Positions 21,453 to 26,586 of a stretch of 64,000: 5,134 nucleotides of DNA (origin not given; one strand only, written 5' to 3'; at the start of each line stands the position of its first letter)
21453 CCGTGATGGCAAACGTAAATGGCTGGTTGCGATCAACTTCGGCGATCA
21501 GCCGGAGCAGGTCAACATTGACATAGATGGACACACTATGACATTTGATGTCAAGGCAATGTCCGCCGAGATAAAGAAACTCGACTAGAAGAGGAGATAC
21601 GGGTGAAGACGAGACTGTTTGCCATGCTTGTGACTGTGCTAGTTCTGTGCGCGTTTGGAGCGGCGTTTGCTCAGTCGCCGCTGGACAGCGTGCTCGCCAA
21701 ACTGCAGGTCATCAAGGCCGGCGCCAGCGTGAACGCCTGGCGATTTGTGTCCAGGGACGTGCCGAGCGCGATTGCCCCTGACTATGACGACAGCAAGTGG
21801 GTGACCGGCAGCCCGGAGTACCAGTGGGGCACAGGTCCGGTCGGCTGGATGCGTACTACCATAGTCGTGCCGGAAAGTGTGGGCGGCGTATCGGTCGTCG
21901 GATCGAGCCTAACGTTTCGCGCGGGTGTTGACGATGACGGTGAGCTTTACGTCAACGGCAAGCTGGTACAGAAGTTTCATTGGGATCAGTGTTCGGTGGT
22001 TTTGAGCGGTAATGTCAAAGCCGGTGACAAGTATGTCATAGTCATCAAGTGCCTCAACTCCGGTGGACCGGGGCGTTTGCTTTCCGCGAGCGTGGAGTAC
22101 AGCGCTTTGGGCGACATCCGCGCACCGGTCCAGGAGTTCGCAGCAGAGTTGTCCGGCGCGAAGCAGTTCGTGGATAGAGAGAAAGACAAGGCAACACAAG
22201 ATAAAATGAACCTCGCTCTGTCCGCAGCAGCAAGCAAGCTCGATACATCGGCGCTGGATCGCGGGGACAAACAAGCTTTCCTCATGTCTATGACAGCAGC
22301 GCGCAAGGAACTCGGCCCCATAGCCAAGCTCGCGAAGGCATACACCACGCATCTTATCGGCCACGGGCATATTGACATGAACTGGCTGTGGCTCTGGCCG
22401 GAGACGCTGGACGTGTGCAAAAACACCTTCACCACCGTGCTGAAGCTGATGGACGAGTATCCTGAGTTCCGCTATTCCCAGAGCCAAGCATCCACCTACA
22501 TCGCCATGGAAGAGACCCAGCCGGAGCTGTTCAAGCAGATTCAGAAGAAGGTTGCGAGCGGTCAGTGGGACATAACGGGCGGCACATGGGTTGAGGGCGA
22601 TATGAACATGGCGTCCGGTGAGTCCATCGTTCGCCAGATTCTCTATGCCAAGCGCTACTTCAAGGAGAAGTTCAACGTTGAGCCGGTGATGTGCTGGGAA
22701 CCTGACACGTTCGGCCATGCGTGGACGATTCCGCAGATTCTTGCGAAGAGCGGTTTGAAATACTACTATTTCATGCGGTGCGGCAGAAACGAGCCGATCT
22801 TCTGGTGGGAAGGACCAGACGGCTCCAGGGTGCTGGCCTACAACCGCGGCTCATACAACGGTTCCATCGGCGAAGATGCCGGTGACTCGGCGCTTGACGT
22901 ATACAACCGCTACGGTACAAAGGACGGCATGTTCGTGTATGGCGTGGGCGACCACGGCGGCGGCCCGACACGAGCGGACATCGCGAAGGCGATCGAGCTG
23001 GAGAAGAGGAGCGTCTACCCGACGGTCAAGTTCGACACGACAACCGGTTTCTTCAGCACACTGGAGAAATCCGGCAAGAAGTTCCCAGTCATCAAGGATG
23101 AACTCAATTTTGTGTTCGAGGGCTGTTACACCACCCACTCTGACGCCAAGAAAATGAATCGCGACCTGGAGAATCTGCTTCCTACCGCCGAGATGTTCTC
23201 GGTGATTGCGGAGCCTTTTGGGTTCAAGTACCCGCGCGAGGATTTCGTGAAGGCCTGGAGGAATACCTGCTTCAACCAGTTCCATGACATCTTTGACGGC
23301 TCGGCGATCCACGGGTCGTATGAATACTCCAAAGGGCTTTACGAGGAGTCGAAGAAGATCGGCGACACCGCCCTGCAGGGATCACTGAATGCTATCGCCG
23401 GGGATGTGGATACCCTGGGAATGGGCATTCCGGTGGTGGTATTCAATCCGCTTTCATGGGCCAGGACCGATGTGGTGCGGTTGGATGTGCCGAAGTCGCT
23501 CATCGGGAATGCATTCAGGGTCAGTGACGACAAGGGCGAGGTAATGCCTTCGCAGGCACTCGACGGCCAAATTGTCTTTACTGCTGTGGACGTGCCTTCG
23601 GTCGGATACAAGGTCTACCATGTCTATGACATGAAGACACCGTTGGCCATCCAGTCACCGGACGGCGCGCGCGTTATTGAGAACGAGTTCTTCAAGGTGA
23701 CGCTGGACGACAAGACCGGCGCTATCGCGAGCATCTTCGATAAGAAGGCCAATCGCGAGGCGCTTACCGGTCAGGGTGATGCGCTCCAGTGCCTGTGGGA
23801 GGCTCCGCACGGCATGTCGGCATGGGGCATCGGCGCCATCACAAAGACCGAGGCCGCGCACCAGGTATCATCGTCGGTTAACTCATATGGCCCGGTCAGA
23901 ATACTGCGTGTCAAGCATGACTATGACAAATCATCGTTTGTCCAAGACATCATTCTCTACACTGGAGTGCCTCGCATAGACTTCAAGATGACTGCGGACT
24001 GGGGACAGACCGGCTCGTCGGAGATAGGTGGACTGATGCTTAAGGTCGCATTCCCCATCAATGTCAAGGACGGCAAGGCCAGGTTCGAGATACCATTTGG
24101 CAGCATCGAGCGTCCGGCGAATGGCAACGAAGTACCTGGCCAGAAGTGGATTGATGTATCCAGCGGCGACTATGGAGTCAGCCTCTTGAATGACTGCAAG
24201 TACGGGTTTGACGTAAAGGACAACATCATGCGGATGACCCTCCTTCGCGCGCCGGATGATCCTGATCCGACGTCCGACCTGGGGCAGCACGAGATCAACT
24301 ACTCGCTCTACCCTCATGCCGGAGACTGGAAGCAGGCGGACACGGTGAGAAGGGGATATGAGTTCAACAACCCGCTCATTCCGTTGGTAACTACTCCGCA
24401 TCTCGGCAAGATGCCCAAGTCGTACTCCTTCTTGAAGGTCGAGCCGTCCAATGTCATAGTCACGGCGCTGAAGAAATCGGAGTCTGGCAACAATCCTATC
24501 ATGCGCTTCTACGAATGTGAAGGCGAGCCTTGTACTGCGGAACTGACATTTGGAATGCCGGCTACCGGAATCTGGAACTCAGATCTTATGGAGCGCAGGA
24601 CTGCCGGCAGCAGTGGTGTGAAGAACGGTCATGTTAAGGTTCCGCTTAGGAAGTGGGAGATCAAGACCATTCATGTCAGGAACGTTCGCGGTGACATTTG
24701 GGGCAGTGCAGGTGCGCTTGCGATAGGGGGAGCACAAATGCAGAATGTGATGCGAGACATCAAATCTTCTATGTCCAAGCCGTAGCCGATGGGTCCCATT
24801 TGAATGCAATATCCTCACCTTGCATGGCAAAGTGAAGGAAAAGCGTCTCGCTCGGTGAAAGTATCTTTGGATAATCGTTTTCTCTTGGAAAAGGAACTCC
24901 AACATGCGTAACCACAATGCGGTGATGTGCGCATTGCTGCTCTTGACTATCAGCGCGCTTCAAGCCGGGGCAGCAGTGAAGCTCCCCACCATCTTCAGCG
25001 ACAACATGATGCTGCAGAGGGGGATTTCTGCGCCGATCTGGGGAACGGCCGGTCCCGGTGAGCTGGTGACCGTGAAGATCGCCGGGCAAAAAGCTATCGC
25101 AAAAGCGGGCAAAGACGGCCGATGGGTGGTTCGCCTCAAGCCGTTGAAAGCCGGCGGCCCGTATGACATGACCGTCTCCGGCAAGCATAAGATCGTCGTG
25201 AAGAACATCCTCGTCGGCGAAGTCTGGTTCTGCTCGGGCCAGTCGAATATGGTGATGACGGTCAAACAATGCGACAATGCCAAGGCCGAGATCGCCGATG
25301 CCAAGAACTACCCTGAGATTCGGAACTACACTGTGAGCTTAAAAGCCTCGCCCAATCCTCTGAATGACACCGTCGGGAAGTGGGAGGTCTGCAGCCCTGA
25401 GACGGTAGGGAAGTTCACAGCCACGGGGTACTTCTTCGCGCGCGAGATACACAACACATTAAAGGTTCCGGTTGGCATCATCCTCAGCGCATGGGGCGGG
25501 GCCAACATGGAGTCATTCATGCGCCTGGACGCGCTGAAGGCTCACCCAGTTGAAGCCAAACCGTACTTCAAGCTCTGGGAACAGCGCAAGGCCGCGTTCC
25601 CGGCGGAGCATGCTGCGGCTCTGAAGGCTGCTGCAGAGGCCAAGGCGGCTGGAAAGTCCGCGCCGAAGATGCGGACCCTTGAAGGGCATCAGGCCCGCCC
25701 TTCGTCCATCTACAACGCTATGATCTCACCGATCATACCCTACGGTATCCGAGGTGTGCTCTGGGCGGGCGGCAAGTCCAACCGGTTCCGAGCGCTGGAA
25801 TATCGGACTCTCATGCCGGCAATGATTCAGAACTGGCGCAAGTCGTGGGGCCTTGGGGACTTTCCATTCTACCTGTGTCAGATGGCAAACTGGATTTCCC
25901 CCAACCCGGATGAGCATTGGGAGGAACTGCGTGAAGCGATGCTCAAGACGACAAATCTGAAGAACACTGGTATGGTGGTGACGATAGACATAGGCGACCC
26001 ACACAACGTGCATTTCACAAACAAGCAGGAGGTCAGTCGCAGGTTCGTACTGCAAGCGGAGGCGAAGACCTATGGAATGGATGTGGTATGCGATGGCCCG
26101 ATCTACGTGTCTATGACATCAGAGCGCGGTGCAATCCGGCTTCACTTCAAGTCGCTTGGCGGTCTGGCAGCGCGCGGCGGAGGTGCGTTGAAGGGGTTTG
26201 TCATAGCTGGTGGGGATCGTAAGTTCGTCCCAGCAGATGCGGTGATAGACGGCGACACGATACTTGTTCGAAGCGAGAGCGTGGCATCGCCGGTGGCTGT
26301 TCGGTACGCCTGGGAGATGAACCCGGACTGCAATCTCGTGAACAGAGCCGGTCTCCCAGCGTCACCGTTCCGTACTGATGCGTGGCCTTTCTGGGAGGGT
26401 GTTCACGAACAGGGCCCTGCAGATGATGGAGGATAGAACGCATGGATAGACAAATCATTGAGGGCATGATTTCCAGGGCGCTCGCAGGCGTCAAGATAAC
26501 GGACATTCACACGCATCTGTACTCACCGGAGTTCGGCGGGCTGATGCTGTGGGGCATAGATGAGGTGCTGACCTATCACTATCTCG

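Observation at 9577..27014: Localized array of >=22 copies of (T).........(A) across 17 kb centred on the orphan parB / HTH-coiled-coil operon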

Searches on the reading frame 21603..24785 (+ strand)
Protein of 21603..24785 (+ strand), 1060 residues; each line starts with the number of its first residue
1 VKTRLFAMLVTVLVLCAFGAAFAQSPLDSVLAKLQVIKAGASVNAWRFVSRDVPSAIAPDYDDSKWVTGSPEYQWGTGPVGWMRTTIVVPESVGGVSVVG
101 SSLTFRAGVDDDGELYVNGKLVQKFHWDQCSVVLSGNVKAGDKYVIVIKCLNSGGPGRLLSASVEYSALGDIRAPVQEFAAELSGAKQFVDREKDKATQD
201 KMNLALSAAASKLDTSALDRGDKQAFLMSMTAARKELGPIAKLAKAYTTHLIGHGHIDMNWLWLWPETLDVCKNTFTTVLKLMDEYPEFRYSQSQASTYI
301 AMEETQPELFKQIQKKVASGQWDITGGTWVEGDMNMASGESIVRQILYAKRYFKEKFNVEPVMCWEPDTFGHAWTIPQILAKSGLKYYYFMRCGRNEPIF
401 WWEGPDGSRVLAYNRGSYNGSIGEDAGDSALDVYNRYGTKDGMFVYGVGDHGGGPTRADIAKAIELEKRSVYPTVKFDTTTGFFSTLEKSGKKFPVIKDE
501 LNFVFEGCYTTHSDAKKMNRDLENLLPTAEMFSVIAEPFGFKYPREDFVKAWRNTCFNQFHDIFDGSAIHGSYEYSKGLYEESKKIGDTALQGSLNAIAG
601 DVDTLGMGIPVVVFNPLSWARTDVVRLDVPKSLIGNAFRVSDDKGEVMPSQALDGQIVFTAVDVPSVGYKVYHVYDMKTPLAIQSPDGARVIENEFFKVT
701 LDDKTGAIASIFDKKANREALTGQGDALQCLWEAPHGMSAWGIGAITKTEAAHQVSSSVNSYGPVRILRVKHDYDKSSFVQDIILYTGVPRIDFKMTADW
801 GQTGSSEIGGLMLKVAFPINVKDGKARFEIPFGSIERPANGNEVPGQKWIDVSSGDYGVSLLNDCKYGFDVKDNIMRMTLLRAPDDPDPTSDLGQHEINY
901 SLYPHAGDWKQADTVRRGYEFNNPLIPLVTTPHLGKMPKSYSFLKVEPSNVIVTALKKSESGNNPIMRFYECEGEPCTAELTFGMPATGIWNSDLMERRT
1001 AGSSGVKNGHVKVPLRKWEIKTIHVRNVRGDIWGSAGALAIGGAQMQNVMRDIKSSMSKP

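Call 7: search_protein_families(library=pfam, proteins=[window:21603-24785:+])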
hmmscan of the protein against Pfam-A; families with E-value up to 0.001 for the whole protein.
window:21603-24785:+ (1060 aa): 5 families
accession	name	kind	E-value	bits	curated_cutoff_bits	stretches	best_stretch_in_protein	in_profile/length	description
PF01074.27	Glyco_hydro_38N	-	4.1e-67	226.9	25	1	249-496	2-268/270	Glycosyl hydrolases family 38 N-terminal domain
PF07748.19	Glyco_hydro_38C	-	7.7e-44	150.8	25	1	692-889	1-205/206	Glycosyl hydrolases family 38 C-terminal domain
PF09261.16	Alpha-mann_mid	-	1.9e-17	63.6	31.1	1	505-595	3-93/96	Alpha mannosidase middle domain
PF17677.7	Glyco_hydro38C2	-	4.6e-14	52.7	22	1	950-1023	1-72/72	Glycosyl hydrolases family 38 C-terminal beta sandwich domain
PF03065.20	Glyco_hydro_57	-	3.8e-06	26.8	21.2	1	284-387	64-168/291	Glycosyl hydrolase family 57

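Call 8: search_protein_families(library=padloc, proteins=[window:21603-24785:+])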
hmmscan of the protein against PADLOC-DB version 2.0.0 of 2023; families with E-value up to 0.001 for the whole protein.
window:21603-24785:+ (1060 aa): 0 families

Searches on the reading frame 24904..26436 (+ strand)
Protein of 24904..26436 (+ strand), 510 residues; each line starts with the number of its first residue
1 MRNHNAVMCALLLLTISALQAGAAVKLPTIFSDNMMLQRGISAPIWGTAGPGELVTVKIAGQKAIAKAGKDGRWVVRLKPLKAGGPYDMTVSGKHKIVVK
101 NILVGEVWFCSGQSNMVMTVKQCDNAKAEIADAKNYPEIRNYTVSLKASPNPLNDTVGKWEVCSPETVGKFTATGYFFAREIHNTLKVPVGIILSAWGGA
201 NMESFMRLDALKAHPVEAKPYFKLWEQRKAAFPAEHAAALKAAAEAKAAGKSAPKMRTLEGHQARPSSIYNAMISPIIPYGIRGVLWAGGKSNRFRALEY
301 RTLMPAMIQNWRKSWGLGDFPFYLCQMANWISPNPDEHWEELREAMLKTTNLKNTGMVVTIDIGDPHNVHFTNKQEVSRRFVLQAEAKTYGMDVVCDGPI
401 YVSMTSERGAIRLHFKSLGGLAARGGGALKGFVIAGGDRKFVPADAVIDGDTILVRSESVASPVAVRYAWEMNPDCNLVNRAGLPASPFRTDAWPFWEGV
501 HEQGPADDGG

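Call 7: search_protein_families(library=pfam, proteins=[window:24904-26436:+])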
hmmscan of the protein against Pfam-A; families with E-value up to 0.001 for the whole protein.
window:24904-26436:+ (510 aa): 1 family
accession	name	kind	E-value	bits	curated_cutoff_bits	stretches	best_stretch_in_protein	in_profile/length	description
PF03629.24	SASA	-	9.9e-16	58.5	24.8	2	267-377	102-214/226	Carbohydrate esterase, sialic acid-specific acetylesterase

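Call 8: search_protein_families(library=padloc, proteins=[window:24904-26436:+])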
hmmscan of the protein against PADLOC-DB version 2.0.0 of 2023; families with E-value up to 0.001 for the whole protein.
window:24904-26436:+ (510 aa): 0 families
